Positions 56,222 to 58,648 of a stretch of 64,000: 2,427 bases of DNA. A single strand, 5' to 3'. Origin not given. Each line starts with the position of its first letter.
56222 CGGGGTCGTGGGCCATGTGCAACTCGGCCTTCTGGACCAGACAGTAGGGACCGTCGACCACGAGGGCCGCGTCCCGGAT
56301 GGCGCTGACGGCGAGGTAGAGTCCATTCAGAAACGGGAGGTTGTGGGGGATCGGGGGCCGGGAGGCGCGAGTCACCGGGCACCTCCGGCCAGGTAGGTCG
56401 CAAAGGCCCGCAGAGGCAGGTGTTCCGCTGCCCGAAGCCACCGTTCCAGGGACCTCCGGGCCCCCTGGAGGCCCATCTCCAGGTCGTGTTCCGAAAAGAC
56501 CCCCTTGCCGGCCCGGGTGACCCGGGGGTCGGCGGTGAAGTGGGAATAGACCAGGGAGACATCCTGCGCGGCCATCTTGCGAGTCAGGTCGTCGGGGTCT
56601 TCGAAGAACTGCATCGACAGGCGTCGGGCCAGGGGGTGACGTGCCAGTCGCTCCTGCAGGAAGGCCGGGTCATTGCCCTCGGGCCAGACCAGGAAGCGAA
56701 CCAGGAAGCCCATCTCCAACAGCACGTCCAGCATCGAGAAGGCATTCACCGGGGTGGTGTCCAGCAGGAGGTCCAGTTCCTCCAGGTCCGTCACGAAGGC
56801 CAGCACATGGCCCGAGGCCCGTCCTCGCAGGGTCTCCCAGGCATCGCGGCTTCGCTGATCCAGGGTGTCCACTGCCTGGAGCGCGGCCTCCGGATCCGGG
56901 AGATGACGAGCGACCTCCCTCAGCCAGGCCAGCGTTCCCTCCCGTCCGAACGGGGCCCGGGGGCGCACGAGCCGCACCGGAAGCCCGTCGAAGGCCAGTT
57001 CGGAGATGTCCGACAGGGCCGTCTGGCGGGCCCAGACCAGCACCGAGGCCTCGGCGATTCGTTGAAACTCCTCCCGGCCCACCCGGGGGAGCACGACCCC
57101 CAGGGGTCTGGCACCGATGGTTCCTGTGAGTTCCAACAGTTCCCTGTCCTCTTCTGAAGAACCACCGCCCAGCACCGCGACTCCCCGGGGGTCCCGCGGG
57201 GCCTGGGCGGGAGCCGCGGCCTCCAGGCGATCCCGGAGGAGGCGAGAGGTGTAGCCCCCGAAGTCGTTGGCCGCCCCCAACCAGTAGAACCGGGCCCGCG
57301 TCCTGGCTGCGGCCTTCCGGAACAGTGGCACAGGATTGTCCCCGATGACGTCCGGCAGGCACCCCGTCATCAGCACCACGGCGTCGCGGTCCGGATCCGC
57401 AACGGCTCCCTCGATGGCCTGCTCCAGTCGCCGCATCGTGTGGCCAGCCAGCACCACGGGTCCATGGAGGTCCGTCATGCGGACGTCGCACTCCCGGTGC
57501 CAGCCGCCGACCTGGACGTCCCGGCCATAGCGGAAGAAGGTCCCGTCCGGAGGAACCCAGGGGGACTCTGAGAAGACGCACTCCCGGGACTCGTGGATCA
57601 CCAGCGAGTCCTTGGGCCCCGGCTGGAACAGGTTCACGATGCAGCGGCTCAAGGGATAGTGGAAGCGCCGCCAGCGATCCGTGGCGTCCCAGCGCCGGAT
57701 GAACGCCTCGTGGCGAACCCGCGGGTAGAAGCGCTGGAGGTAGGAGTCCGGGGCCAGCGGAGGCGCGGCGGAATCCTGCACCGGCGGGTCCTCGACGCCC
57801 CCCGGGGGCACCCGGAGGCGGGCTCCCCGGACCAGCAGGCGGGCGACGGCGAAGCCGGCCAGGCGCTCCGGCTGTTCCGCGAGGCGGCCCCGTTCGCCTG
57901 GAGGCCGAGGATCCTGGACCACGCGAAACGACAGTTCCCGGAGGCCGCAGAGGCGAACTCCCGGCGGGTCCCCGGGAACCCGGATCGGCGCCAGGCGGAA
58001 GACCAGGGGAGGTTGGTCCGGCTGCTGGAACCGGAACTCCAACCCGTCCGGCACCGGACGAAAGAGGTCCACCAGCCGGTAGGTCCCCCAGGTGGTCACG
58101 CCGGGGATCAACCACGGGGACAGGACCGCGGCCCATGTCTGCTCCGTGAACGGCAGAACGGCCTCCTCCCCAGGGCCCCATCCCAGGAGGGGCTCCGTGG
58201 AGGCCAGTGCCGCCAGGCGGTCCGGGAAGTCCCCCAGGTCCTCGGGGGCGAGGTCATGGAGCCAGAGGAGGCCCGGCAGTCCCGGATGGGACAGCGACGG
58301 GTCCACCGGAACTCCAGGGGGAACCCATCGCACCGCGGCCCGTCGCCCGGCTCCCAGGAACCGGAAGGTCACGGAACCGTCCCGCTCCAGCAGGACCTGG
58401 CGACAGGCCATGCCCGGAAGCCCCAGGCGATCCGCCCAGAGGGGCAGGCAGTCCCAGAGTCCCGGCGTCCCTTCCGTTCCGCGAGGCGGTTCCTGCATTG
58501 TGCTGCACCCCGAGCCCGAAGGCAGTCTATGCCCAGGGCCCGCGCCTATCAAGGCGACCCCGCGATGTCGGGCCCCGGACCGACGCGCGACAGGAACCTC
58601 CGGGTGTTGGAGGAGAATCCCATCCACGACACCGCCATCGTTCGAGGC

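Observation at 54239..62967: Two divergent, paralogous nitrogenase-like (Nfl) three-component gene sets of unknown function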

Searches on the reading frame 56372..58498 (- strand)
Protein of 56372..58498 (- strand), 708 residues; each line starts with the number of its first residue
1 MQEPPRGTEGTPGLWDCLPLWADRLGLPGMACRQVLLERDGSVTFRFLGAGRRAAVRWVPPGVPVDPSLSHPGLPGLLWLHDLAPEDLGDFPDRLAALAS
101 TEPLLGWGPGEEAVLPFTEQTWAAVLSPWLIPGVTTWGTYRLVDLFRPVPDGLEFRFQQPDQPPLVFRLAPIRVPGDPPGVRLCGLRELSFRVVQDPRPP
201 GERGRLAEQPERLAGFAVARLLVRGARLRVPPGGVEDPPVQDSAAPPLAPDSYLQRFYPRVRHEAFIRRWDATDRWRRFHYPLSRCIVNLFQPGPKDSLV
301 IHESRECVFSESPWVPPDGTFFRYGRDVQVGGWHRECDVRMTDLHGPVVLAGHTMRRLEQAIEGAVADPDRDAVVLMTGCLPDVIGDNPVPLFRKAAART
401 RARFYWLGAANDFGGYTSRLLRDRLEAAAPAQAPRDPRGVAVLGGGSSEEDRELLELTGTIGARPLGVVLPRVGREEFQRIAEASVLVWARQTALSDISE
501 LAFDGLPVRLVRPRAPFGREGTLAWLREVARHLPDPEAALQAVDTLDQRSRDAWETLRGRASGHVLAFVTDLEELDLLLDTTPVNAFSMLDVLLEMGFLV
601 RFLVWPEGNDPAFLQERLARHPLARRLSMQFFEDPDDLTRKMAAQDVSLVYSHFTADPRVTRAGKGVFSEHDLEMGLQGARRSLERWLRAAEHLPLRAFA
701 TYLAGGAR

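Call 4: search_protein_families(library=pfam, proteins=[window:56372-58498:-], max_evalue=0.01)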
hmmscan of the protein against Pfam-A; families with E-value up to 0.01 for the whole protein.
window:56372-58498:- (708 aa): 1 family
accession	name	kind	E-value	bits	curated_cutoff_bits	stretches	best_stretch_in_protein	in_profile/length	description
PF00148.24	Oxidored_nitro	-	2.1e-13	50.4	28.6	1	340-689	45-396/399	Nitrogenase component 1 type Oxidoreductase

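Call 5: search_protein_families(library=ncbifam, proteins=[window:56372-58498:-], max_evalue=0.01)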
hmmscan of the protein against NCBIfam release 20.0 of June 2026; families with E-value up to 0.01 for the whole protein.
window:56372-58498:- (708 aa): 0 families

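Call 9: find_homologous_proteins(query=window:56372-58498:-, max_evalue=0.001)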
Query window:56372-58498:- (708 aa): 12 proteins with E <= 0.001 among 8000 candidates.
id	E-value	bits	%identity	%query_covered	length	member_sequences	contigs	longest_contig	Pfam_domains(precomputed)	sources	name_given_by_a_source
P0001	0.0e+0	1625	100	100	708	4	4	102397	PF00148.25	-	-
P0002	0.0e+0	1277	78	100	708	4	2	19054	PF00148.25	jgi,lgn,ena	-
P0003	0.0e+0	1261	78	100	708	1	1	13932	PF00148.25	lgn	-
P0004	0.0e+0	1245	77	99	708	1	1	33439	PF00148.25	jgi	-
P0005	2.8e-161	556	42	97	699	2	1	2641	PF00148.25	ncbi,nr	ncbi:MAG: hypothetical protein FJ088_05480, partial [Deltaproteobacteria bacterium]|nr:hypothetical 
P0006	5.7e-160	552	45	94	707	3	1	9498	PF00148.25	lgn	-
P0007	3.3e-159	549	40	96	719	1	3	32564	PF00148.25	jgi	jgi:nitrogenase molybdenum-iron protein alpha/beta subunit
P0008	8.2e-157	542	45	98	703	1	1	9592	PF00148.25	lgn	-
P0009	2.7e-146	507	42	94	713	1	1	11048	PF00148.25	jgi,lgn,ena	-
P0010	8.5e-146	505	41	98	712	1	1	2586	PF00148.25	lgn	-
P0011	8.3e-140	485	42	96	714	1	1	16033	PF00148.25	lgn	-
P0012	4.3e-137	476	42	93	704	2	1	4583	PF00148.25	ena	-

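Call 15: find_encoding_contigs(protein=P0007, flank=10000, max_places=3)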
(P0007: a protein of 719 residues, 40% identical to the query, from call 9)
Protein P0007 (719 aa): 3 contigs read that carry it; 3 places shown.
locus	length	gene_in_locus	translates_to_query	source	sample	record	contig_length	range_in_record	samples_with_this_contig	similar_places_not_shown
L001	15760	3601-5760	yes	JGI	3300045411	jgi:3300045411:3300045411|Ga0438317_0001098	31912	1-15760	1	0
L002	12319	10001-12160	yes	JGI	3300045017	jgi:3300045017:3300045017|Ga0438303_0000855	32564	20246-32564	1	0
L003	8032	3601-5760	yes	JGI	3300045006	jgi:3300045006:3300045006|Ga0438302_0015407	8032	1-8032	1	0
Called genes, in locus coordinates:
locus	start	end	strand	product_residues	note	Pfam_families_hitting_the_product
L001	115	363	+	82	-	PF00563:EAL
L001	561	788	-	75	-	PF10049:DUF2283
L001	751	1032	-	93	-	PF14076:DUF4258 (weak)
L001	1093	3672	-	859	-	PF11617:Cu-binding_MopE, PF26766:Choice_anch_L (faint)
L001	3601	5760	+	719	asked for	PF00148:Oxidored_nitro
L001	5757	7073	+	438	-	PF00148:Oxidored_nitro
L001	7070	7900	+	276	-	PF00142:Fer4_NifH, PF01656:CbiA, PF02374:ArsA_ATPase (faint), PF10609:ParA (faint), PF13614:AAA_31 (weak)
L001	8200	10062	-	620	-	-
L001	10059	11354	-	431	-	PF00148:Oxidored_nitro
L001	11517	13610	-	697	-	PF00148:Oxidored_nitro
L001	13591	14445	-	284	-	PF00142:Fer4_NifH, PF01656:CbiA, PF02374:ArsA_ATPase, PF10609:ParA (faint), PF13614:AAA_31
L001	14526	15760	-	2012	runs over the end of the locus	PF00526:Dicty_CTDC (weak), PF06848:Disaggr_repeat, PF24517:CBM96, PF03160:Calx-beta, PF05048:NosD, PF13229:Beta_helix, PF05048:NosD, PF13229:Beta_helix, +1 more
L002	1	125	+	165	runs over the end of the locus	PF02674:Colicin_V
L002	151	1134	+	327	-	PF01073:3Beta_HSD, PF01370:Epimerase, PF02719:Polysacc_synt_2, PF04321:RmlD_sub_bind (weak), PF05368:NmrA, PF07993:NAD_binding_4, PF13460:NAD_binding_10, PF16363:GDP_Man_Dehyd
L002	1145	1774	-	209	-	-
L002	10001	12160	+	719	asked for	PF00148:Oxidored_nitro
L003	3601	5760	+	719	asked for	PF00148:Oxidored_nitro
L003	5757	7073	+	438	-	PF00148:Oxidored_nitro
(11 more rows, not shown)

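Call 16: find_encoding_contigs(protein=P0011, flank=10000, max_places=3)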
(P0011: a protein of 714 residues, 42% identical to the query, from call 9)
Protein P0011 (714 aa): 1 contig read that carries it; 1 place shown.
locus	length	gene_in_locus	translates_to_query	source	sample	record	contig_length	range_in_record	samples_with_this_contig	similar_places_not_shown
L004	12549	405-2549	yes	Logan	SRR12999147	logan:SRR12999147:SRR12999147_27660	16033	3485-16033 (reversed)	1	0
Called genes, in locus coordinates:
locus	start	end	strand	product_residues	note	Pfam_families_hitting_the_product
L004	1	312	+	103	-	?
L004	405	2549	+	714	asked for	PF00148:Oxidored_nitro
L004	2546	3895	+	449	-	PF00148:Oxidored_nitro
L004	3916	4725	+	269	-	PF00142:Fer4_NifH, PF01656:CbiA, PF10609:ParA (faint), PF13614:AAA_31 (weak)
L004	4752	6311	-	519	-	-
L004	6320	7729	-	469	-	PF00202:Aminotran_3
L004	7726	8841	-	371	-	PF04055:Radical_SAM, PF13186:SPASM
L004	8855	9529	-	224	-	PF01209:Ubie_methyltran (weak), PF13489:Methyltransf_23, PF13847:Methyltransf_31, PF08241:Methyltransf_11, PF08242:Methyltransf_12, PF13649:Methyltransf_25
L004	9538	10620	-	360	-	PF04055:Radical_SAM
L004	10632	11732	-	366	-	-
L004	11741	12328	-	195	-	PF13580:SIS_2, PF01380:SIS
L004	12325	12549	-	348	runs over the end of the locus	PF00294:PfkB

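Call 17: find_encoding_contigs(protein=P0009, flank=10000, max_places=2)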
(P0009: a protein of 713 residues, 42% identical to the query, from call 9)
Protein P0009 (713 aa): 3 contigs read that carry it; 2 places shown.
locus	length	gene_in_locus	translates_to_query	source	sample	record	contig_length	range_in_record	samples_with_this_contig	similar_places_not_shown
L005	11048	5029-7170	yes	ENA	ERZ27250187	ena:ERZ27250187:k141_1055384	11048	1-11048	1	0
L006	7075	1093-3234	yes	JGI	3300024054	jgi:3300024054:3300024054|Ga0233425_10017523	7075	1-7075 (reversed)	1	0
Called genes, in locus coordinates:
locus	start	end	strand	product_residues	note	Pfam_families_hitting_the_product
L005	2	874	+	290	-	?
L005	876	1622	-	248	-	PF17761:DUF1016_N, PF06250:YhcG_C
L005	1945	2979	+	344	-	PF08240:ADH_N, PF16912:Glu_dehyd_C, PF00107:ADH_zinc_N, PF13602:ADH_zinc_N_2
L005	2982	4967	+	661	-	-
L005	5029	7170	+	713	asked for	PF00148:Oxidored_nitro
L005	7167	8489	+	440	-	PF00148:Oxidored_nitro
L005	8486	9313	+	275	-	PF00142:Fer4_NifH, PF01656:CbiA, PF10609:ParA (faint), PF13614:AAA_31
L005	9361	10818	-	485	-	-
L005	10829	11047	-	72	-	?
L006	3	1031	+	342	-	?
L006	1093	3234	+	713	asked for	PF00148:Oxidored_nitro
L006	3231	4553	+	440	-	PF00148:Oxidored_nitro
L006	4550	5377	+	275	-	PF00142:Fer4_NifH, PF01656:CbiA, PF10609:ParA (faint), PF13614:AAA_31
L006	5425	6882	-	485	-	-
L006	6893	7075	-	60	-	?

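Call 18: find_encoding_contigs(protein=P0006, flank=10000, max_places=2)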
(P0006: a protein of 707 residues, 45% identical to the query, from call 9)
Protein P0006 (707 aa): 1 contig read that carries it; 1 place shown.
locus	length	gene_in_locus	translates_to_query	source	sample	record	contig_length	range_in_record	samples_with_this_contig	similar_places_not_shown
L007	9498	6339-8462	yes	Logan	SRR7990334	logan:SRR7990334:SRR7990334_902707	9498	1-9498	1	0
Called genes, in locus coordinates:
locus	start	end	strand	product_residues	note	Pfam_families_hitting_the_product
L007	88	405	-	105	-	-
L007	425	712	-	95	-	PF01381:HTH_3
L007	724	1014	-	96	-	PF05015:HigB-like_toxin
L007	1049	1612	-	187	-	-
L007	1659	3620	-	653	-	-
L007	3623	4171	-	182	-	PF00578:AhpC-TSA, PF08534:Redoxin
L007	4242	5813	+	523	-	PF13229:Beta_helix, PF05048:NosD (weak), PF13229:Beta_helix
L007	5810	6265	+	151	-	-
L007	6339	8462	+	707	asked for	PF00148:Oxidored_nitro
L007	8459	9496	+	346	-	?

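Call 19: find_encoding_contigs(protein=P0008, flank=10000, max_places=2)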
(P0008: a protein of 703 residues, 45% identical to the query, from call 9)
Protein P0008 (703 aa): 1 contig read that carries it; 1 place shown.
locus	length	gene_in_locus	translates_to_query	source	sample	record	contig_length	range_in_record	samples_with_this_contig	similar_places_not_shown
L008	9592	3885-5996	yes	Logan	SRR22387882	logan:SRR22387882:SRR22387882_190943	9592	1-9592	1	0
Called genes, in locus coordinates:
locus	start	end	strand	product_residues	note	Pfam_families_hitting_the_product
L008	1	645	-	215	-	?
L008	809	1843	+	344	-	PF08240:ADH_N, PF16912:Glu_dehyd_C, PF00107:ADH_zinc_N, PF13602:ADH_zinc_N_2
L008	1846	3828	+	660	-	-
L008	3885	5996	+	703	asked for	PF00148:Oxidored_nitro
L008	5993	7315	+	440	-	PF00148:Oxidored_nitro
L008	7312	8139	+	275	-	PF00142:Fer4_NifH, PF01656:CbiA, PF02374:ArsA_ATPase (faint), PF10609:ParA (faint), PF13614:AAA_31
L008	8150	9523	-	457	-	-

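Call 29: find_related_loci(query=A2, collection=genome_contigs, flank=10000)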
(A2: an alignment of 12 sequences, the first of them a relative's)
Query A2 (708 aa) in genome_contigs; peptide patterns used: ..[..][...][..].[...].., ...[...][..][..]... (x = any residue, [..] = any of these).
20 stretches matched a pattern; 7 encode a relative of the query (tblastn E <= 1e-3); 7 distinct loci.
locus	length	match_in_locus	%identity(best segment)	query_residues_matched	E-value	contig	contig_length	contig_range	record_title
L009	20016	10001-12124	78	1-708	0e+0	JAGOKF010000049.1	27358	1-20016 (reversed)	Myxococcota bacterium isolate Go_SlDig_bin_299 Go_SlDig_4762_length_27358_cov_6.759392, whole genome shotgun sequence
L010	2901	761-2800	43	24-706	4e-145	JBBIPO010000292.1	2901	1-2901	MAG: Deltaproteobacteria bacterium isolate TCF170221_bin_304 NODE_29880_length_2901_cov_8.579058, whole genome shotgun s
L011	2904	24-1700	48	150-706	6e-145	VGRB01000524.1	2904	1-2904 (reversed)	MAG: Deltaproteobacteria bacterium isolate K_DeepCast_100m_m1_326 K_DeepCast_100m_m1_326_Ga0194127_10062357, whole genom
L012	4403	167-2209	43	24-703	1e-139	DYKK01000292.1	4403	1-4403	MAG TPA_asm: Anaeromyxobacter dehalogenans isolate SulCav_AS07-7_70_20 SulCav_AS07_7_17246_length_4403_cov_8_659844, who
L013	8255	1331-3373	37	24-702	6e-126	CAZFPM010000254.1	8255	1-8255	MAG TPA_asm: uncultured Myxococcales bacterium isolate SRP308112_co1_392 genome assembly, contig: NODE_16812_length_8255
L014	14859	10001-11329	46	254-696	2e-112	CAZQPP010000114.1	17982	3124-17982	MAG TPA_asm: uncultured Myxococcales bacterium isolate SRP077602_co2_114 genome assembly, contig: NODE_4695_length_17982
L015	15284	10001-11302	30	257-703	3e-40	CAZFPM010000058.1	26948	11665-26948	MAG TPA_asm: uncultured Myxococcales bacterium isolate SRP308112_co1_392 genome assembly, contig: NODE_2467_length_26948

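Call 51: predict_structure(alignment_id=A2)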
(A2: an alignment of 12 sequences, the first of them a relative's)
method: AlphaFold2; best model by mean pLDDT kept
length: 708 residues; sequences in the alignment: 12
mean_pLDDT: 71.9   pTM: 0.53
mean pLDDT of the five models: 71.9, 70.8, 70.5, 69.5, 61.6
residues with pLDDT >= 90: 136; 70-90: 318; 50-70: 111; < 50: 143
segments of 3 or more residues with pLDDT < 50: 1-10, 235-292, 305-335, 381-386, 410-415, 493-495, 583-587, 654-659, 695-708
pLDDT, mean of each block of 10 residues (from residue 1): 29 77 90 84 85 83 66 88 84 94 88 88 88 88 87 90 86 66 76 74 72 87 88 53 36 38 31 30 41 68 50 31 31 51 57 77 85 72 51 82 67 54 74 88 76 93 88 67 86 56 76 80 92 96 95 92 87 71 54 90 77 84 89 75 81 50 59 83 87 52 33
secondary structure, 60 per line:
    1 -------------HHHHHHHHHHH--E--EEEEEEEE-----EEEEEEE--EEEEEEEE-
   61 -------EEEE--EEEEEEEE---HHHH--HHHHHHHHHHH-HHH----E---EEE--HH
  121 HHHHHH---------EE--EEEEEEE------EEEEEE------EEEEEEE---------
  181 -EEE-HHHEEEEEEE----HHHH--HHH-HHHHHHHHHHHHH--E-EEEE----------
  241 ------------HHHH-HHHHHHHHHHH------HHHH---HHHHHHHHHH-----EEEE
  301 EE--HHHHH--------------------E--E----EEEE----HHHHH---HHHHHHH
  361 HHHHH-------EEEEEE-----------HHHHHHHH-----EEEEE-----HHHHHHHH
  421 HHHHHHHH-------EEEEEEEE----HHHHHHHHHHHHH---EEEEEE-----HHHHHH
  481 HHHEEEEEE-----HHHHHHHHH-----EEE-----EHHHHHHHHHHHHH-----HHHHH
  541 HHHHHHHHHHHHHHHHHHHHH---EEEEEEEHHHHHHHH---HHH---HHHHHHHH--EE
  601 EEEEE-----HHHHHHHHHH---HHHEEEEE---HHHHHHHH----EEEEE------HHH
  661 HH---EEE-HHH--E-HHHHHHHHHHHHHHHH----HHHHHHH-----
elements in order (helices of 4 or more, strands of 3 or more residues): H14-24 E30-37 E43-49 E52-59 E68-71 E74-81 H85-88 H91-101 E114-116 H119-126 E140-146 E153-158 E165-171 E182-184 E189-195 H200-203 H210-222 E227-230 H253-256 H258-268 H275-278 H282-291 E297-302 H305-309 E338-341 H346-350 H354-365 E373-378 H390-397 E403-407 H413-428 E436-443 H448-460 E464-469 H475-483 E484-489 H495-503 E509-511 H518-530 H536-561 E565-571 H572-579 H589-596 E599-605 H611-620 E627-631 H635-642 E647-651 H658-662 E666-668 H677-692 H697-703
